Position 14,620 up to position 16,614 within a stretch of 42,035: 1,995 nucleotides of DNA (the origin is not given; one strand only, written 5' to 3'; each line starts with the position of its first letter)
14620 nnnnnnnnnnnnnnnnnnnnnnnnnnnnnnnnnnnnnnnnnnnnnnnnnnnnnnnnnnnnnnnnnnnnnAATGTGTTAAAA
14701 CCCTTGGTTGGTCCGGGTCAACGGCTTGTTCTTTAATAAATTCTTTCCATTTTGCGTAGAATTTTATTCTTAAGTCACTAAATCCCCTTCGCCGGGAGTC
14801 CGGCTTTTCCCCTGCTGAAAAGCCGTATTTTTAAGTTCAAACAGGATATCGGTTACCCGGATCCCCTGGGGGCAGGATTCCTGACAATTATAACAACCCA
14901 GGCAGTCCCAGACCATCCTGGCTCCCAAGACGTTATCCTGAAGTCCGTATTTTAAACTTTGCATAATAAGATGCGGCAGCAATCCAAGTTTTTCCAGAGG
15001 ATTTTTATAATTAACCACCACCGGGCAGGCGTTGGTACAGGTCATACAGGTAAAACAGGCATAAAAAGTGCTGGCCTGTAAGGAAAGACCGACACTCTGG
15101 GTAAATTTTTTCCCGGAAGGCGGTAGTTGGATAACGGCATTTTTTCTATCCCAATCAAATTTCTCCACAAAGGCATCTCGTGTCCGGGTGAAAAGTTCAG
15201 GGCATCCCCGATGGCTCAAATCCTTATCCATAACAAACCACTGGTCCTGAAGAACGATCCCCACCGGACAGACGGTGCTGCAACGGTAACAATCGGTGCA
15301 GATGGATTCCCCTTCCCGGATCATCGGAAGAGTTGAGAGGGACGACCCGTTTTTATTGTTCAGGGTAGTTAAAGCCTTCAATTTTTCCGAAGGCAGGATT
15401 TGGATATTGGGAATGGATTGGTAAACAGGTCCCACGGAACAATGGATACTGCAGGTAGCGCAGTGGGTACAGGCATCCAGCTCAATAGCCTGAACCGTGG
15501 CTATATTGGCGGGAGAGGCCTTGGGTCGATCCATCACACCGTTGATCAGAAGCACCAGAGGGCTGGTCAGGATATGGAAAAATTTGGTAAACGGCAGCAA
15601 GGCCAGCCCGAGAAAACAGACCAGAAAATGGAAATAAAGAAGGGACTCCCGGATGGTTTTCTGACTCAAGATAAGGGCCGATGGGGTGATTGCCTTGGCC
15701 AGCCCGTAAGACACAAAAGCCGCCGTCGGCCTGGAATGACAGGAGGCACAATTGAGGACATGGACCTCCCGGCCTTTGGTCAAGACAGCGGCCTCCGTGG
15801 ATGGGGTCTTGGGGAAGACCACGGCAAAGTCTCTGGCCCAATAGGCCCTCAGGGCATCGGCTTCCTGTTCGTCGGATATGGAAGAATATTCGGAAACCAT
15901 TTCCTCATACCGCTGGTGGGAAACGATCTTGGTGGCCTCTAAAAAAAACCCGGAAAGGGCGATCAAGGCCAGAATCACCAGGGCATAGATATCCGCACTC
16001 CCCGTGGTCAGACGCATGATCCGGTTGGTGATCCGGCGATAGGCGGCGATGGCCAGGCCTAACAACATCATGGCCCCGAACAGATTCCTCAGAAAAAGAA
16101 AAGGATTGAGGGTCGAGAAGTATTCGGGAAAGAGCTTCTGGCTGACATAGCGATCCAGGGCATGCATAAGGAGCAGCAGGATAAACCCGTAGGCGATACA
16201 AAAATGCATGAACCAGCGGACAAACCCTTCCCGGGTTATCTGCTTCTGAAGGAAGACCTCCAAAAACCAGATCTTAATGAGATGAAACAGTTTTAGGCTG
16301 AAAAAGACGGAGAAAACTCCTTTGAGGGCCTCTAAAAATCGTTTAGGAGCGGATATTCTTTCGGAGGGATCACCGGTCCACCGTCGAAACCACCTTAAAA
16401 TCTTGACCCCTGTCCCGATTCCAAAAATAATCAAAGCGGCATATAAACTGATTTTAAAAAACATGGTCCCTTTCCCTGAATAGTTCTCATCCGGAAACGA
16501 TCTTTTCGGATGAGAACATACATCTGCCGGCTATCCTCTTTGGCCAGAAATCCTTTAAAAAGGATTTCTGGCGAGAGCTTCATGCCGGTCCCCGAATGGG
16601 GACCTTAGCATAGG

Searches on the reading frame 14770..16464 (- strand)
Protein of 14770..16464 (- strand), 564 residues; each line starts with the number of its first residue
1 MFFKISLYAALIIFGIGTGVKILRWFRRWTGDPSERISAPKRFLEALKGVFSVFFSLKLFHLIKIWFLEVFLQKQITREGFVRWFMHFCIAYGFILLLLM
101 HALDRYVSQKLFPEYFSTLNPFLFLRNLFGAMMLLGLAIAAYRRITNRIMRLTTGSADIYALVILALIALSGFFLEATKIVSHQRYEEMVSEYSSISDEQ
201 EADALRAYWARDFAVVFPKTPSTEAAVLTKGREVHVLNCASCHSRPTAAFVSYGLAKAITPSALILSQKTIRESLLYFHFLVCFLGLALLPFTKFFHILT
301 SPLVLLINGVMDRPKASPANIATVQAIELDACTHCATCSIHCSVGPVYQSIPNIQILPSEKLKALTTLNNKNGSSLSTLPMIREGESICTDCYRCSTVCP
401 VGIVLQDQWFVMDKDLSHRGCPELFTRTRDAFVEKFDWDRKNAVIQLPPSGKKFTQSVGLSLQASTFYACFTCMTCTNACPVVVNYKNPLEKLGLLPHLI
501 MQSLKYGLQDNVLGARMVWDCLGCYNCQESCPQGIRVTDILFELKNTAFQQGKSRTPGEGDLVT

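Call 32: search_protein_families(library=ncbifam, proteins=[window:14770-16464:-], max_evalue=0.001)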
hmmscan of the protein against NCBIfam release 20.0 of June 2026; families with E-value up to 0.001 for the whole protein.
window:14770-16464:- (564 aa): 18 families
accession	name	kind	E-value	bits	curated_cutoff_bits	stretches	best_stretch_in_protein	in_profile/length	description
TIGR03290.1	CoB_CoM_SS_C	equivalog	1.1e-16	61.1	160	1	469-553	3-80/144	CoB--CoM heterodisulfide reductase subunit C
NF038018.1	qmoC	equivalog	3.7e-16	59.5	300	2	464-551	14-94/360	quinone-interacting membrane-bound oxidoreductase complex subunit QmoC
NF008369.0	PRK11168.1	equivalog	1.8e-08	33.7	278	1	465-549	8-88/401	anaerobic glycerol-3-phosphate dehydrogenase subunit C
TIGR00384.1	dhsB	subfamily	4e-08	33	88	1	454-540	126-217/222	succinate dehydrogenase and fumarate reductase iron-sulfur protein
NF004616.0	PRK05950.1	subfamily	1.3e-07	31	228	1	452-551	131-236/238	succinate dehydrogenase iron-sulfur subunit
NF004898.0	PRK06259.1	equivalog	1.7e-06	27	385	0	468-553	134-221/488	fumarate reductase (CoM/CoB) subunit TfrB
NF009227.0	PRK12577.1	equivalog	2.8e-06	26.2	349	0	515-553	205-243/330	succinate dehydrogenase/fumarate reductase iron-sulfur subunit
TIGR03379.1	glycerol3P_GlpC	equivalog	1.6e-05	23.9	279.9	1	466-553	3-85/397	anaerobic glycerol-3-phosphate dehydrogenase subunit GlpC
NF041890.1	hdrC_Methbact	equivalog_domain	3.3e-05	23.6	270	0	510-554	63-107/192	ferredoxin:CoB-CoM heterodisulfide reductase subunit HdrC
NF009226.0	PRK12576.1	equivalog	3.9e-05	23.1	344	0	467-546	153-235/317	succinate dehydrogenase/fumarate reductase iron-sulfur subunit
NF040864.1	HgcB_ferredoxin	equivalog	0.00014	21.6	99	0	386-406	13-33/93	mercury methylation ferredoxin HgcB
NF045663.1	diclust_near_Sec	equivalog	0.00014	20.1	530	1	472-553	310-387/759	pyridine nucleotide-disulfide oxidoreductase/dicluster-binding protein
NF041715.1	arsenate_red_ArrB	equivalog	0.00023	20.8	450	0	441-484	62-103/233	arsenate respiratory reductase iron-sulfur subunit ArrB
NF041779.1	hetero_SS_HdrC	equivalog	0.00027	20.5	350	1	468-552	31-107/198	ferredoxin:CoB-CoM heterodisulfide reductase subunit HdrC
NF045670.1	quin_L_LdhH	equivalog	0.00038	18.9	800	1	466-552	302-387/706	L-lactate dehydrogenase (quinone) large subunit LdhH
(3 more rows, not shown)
